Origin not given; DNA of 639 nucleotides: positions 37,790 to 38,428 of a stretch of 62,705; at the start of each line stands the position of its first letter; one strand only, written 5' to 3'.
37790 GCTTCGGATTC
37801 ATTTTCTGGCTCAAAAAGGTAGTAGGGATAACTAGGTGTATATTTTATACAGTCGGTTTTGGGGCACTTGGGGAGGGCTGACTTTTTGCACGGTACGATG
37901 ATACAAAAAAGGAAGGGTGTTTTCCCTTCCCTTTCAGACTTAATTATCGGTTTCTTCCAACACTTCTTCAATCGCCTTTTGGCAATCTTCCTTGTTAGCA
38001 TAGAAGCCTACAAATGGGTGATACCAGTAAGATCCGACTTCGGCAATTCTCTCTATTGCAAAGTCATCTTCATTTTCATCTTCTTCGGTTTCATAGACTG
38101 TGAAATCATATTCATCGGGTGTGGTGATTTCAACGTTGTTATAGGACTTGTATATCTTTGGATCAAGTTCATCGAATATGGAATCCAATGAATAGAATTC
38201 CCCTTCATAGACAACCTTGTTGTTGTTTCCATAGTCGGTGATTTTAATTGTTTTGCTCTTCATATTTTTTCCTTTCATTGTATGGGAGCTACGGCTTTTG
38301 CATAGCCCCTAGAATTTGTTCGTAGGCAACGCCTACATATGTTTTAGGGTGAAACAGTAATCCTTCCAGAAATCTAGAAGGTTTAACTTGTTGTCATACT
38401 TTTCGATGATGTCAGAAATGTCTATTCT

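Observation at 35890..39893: Five MITE-like or attC-like units: 10-bp inverted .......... termini flanking about 130-140 bp, one per intergenic spacer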

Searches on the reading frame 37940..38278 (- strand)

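Call 21: search_protein_families(library=pfam, proteins=[window:37940-38278:-], max_evalue=0.01)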
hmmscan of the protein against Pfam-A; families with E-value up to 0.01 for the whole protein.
window:37940-38278:- (112 aa): 1 family
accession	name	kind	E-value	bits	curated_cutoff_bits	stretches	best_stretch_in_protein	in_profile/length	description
PF25061.1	RRM_fung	-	0.0057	17.3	27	0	69-110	25-63/85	Fungal RNA-binding domain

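Call 24: search_protein_families(library=phrogs, proteins=[window:37940-38278:-], max_evalue=0.001)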
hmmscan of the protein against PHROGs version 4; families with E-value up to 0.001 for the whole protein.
window:37940-38278:- (112 aa): 1 family
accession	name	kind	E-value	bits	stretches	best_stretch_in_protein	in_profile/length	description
phrog_24407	-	unknown function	0.00071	20.8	1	9-98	10-99/127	-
